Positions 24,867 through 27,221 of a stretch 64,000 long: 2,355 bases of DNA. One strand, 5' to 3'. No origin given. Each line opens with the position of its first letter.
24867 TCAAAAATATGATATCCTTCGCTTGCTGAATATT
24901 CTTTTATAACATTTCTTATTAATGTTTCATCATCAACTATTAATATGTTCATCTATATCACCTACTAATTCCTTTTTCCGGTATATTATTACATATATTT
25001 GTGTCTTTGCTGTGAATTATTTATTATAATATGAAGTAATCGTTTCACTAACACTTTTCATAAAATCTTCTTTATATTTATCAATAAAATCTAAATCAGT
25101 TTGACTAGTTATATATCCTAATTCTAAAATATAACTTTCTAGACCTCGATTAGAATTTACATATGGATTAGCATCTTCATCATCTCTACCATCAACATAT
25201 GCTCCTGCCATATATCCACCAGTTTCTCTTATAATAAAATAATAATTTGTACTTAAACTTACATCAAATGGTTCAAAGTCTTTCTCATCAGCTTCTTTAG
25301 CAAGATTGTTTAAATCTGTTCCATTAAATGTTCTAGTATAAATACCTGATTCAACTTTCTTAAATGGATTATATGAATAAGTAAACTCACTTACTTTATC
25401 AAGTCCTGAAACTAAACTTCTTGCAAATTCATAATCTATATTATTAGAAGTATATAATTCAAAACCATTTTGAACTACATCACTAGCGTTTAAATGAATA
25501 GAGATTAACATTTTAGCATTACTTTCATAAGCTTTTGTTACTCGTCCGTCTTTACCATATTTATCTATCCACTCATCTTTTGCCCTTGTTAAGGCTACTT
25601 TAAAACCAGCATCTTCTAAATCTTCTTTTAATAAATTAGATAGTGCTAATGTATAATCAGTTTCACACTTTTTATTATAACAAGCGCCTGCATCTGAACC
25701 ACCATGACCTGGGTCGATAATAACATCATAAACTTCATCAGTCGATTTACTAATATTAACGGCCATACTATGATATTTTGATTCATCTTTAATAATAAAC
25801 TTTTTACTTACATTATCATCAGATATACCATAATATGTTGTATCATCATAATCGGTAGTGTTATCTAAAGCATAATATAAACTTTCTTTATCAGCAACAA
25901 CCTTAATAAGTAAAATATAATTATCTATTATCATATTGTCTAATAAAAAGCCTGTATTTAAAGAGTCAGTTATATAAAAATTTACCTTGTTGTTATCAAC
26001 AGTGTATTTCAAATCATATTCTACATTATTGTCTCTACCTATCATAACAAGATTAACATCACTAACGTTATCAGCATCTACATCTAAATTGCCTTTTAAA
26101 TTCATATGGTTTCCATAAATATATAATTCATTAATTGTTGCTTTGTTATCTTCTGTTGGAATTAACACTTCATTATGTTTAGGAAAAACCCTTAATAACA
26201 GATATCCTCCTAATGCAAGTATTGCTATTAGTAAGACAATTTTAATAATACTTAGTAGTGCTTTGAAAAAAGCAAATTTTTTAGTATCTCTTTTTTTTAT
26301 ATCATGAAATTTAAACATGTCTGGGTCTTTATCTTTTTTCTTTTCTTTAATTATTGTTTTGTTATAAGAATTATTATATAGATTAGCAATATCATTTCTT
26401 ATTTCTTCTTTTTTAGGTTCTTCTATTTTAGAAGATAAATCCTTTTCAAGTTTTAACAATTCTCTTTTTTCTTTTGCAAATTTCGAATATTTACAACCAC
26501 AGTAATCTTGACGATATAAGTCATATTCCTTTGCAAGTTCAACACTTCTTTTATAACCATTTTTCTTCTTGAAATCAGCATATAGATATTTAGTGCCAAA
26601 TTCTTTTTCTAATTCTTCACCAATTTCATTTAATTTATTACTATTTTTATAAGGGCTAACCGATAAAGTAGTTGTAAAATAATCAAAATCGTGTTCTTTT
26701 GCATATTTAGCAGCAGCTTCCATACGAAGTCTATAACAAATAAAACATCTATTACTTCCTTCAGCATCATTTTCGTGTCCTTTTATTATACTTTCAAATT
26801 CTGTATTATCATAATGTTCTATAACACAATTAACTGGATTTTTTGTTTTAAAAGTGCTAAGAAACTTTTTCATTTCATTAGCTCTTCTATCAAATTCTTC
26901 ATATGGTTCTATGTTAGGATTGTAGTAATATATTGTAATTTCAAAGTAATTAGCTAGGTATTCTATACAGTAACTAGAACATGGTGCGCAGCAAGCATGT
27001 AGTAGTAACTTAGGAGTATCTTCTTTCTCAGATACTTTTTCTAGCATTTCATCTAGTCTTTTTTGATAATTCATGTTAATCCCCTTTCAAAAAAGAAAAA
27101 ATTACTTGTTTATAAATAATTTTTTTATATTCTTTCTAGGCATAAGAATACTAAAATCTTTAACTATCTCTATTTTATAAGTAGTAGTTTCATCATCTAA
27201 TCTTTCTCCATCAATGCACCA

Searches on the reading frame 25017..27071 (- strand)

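Call 79: search_protein_families(library=pfam, proteins=[window:25017-27071:-], max_evalue=0.00001)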
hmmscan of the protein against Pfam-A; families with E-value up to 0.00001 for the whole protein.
window:25017-27071:- (684 aa): 2 families
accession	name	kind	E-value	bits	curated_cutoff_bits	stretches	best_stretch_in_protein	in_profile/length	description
PF02677.20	QueH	-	1.5e-67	227.5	23.5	1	22-197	1-173/175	Epoxyqueuosine reductase QueH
PF01520.23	Amidase_3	-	2e-25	90.3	27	1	450-564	1-119/174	N-acetylmuramoyl-L-alanine amidase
